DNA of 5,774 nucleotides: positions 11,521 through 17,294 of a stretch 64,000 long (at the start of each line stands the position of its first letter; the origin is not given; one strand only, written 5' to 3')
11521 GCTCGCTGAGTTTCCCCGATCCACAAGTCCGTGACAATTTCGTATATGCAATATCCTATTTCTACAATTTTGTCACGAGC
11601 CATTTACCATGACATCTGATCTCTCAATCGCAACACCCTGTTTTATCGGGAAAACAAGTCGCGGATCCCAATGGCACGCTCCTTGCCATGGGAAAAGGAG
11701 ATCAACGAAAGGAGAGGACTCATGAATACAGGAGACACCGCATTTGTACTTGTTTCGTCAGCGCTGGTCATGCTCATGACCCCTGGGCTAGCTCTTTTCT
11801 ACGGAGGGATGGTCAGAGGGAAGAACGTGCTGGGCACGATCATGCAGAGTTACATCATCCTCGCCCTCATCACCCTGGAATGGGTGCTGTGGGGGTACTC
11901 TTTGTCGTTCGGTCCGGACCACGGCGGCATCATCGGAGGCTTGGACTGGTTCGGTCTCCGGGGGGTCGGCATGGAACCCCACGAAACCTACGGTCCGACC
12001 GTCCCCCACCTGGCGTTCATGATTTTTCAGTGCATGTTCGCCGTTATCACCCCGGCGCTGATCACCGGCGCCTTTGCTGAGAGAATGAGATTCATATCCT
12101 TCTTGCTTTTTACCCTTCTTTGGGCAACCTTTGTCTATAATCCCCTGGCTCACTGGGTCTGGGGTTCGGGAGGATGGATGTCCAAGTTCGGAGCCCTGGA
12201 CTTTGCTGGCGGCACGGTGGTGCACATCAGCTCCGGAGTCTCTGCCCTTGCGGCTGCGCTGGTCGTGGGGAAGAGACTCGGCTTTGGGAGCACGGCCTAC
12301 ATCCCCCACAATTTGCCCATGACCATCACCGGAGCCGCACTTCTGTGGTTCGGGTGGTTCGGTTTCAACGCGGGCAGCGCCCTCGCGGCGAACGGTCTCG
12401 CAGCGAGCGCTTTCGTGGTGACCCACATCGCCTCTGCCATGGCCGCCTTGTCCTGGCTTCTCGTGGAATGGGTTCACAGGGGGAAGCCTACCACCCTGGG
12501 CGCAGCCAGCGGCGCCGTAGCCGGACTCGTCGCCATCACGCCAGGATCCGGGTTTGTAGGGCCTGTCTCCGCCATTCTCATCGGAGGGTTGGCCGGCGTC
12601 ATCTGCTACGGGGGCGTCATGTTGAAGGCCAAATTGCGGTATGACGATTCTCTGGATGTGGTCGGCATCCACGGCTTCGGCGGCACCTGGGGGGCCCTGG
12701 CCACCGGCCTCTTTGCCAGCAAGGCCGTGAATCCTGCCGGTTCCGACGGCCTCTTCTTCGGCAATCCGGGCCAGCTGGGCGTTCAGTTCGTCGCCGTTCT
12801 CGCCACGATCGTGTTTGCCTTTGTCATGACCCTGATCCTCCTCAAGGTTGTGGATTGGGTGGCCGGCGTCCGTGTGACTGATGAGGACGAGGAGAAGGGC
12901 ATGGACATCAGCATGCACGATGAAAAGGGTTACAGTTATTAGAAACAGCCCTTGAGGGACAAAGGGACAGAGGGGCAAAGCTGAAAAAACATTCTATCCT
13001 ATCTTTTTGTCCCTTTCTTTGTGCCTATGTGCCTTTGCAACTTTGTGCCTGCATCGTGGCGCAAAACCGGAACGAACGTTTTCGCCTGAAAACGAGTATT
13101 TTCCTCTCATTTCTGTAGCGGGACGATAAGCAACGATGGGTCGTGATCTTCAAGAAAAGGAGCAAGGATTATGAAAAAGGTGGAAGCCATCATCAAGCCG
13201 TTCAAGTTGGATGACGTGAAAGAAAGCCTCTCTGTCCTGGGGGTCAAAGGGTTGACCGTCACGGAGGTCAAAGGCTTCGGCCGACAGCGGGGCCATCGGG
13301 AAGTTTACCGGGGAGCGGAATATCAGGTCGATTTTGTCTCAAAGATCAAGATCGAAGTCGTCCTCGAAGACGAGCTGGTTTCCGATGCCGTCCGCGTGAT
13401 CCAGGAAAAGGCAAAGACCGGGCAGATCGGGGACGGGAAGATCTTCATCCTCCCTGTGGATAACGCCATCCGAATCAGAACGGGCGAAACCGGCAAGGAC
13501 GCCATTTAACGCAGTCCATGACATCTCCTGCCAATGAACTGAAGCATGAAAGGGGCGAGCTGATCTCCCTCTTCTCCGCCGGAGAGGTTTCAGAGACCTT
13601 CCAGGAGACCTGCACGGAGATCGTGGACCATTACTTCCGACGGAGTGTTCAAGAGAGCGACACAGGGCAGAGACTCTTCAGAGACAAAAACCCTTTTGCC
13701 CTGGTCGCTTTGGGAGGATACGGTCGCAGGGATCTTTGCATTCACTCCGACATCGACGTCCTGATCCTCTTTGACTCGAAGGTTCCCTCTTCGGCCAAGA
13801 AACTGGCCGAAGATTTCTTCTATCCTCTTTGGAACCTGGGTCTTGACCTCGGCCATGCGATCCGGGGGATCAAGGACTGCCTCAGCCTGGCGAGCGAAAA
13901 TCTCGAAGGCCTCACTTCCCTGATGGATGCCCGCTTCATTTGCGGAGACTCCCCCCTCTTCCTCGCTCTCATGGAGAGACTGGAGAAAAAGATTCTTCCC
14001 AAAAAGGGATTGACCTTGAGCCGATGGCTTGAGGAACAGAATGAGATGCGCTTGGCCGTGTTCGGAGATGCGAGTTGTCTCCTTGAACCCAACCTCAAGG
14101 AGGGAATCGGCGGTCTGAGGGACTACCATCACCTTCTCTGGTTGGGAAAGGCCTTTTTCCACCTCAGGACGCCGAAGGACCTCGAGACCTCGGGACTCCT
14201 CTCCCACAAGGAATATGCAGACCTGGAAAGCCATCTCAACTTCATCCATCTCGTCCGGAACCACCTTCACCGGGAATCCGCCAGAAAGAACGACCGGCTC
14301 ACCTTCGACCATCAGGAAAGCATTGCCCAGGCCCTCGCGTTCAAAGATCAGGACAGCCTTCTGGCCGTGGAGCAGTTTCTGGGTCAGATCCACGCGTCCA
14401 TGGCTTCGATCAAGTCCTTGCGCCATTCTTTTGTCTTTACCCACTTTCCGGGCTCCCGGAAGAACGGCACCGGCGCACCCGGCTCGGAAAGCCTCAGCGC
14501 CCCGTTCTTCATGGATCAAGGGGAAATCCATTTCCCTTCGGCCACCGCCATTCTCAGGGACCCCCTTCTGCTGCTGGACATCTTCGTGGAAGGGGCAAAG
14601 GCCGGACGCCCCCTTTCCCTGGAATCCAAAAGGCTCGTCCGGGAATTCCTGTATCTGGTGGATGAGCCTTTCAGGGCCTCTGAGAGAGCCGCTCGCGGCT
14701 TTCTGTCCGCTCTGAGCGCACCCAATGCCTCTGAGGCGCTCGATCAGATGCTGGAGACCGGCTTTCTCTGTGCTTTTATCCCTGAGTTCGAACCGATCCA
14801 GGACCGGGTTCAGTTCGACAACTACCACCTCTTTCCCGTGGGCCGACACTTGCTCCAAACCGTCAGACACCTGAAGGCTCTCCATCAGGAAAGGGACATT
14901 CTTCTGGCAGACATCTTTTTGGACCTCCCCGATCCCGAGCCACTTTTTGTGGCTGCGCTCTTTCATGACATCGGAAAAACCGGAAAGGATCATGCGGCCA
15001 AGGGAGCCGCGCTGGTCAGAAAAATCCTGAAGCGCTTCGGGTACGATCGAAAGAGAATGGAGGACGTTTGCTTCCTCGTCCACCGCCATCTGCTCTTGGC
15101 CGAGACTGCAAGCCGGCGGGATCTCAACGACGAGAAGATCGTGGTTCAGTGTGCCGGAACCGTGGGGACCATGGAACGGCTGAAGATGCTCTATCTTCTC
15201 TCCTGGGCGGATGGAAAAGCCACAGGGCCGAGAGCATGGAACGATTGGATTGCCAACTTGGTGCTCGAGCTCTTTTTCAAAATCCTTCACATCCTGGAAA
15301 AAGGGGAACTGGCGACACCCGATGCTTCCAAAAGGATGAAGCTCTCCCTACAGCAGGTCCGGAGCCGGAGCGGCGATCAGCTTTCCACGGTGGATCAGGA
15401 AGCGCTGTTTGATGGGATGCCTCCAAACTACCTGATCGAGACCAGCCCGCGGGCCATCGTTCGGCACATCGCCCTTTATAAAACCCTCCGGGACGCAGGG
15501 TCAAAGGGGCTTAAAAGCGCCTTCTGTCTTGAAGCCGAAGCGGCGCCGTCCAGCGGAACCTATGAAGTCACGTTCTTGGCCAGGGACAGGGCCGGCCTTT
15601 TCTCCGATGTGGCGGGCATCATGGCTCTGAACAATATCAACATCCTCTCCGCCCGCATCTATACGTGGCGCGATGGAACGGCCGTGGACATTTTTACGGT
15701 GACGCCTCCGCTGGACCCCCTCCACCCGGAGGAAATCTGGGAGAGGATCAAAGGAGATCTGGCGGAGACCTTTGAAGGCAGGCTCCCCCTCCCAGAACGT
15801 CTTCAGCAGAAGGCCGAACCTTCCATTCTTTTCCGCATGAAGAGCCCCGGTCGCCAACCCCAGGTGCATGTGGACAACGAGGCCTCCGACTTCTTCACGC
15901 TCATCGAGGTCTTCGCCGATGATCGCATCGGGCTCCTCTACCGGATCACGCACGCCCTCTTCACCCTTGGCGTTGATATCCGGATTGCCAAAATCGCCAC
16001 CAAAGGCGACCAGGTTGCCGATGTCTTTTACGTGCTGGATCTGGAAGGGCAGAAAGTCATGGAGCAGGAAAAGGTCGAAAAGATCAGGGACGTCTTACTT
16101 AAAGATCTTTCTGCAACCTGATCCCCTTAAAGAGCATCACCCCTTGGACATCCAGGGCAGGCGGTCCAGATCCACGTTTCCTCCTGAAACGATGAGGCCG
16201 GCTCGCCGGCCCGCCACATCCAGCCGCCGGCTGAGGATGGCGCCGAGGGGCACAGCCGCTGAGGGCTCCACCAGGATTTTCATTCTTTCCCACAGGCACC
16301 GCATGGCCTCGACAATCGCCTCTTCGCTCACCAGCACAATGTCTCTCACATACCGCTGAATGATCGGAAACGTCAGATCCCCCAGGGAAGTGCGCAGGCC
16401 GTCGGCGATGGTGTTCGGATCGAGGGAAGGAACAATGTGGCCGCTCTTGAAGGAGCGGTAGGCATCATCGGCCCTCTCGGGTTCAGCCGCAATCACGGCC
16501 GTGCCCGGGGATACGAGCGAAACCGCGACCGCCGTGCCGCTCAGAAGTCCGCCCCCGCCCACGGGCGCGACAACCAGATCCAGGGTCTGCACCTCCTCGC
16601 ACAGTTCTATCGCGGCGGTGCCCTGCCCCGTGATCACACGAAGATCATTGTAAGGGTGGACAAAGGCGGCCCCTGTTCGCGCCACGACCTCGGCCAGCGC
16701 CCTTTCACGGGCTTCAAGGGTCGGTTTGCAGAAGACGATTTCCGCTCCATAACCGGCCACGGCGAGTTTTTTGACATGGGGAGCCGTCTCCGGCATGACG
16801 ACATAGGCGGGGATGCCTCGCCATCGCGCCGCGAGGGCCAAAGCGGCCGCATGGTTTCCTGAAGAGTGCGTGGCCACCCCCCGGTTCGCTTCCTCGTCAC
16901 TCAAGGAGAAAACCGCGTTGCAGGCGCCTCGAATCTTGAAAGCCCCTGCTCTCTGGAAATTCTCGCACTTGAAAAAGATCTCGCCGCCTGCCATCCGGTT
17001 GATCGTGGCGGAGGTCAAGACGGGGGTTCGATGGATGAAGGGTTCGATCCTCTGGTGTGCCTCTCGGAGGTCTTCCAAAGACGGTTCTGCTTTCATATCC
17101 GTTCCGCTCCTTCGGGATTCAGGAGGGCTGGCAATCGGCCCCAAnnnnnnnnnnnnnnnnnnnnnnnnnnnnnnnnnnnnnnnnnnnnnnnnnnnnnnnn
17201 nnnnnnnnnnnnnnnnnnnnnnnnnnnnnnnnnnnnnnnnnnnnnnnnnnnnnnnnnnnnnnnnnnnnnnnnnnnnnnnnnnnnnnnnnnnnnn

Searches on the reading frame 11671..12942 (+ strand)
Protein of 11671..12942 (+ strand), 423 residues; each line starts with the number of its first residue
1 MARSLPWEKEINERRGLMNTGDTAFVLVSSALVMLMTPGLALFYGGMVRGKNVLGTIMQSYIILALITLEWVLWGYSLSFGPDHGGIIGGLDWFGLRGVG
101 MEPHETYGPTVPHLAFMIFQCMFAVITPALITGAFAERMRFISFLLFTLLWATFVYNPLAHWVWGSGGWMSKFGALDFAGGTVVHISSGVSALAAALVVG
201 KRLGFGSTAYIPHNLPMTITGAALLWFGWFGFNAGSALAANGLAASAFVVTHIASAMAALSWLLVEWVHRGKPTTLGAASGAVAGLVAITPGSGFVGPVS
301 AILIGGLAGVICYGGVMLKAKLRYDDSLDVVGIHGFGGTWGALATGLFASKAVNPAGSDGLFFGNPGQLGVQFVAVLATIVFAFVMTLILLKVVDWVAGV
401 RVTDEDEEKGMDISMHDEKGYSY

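Call 53: search_protein_families(library=pfam, proteins=[window:11671-12942:+], max_evalue=0.00001)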
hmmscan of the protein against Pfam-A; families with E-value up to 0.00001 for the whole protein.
window:11671-12942:+ (423 aa): 1 family
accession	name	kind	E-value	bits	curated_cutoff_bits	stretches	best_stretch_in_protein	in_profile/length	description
PF00909.26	Ammonium_transp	-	1.4e-131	439.3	23.2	1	24-421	1-399/399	Ammonium Transporter Family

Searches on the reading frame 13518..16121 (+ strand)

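Call 16: search_protein_families(library=pfam, proteins=[window:13518-16121:+], max_evalue=0.01)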
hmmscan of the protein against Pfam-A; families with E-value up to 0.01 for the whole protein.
window:13518-16121:+ (867 aa): 9 families
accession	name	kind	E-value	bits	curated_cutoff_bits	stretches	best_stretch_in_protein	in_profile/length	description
PF08335.16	GlnD_UR_UTase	-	4.5e-32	111.4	21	1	174-304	9-139/141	GlnD PII-uridylyltransferase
PF01842.31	ACT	-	1.5e-15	57.1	27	2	683-744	2-61/66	ACT domain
PF01966.28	HD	-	3.6e-09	37.4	22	1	442-544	2-108/116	HD domain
PF24931.1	ACT_ACR9_3rd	-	1.6e-08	34.9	27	1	783-864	2-84/98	ACR9-like, ACT-like domain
PF13291.12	ACT_4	-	8.8e-07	30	27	0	791-844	4-58/80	ACT domain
PF03445.19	DUF294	-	1.2e-06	28.9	21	1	17-100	9-94/138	Putative nucleotidyltransferase DUF294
PF03710.21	GlnE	-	0.002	18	24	1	34-95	103-166/252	Glutamate-ammonia ligase adenylyltransferase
PF01909.29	NTP_transf_2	-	0.0095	16.7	21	0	59-97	14-55/93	Nucleotidyltransferase domain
PF22629.2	ACT_AHAS_ss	-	0.0095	16.5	27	0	687-720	4-37/67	AHAS small subunit-like ACT domain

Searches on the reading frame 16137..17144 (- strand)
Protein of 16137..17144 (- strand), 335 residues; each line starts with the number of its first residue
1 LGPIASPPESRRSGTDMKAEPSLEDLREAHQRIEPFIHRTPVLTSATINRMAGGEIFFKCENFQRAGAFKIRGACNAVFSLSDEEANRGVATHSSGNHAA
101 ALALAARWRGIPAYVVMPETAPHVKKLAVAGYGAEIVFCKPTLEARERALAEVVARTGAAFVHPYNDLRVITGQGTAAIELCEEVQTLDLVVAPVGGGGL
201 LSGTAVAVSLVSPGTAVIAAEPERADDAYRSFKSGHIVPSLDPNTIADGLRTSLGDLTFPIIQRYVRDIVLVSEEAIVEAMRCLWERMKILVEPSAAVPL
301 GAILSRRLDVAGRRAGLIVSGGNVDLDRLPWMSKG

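Call 45: search_protein_families(library=pfam, proteins=[window:16137-17144:-], max_evalue=0.01)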
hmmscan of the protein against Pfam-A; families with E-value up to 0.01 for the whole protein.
window:16137-17144:- (335 aa): 1 family
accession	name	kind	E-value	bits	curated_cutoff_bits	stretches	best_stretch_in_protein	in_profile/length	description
PF00291.31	PALP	-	4.6e-77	259.7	35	1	33-321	1-295/295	Pyridoxal-phosphate dependent enzyme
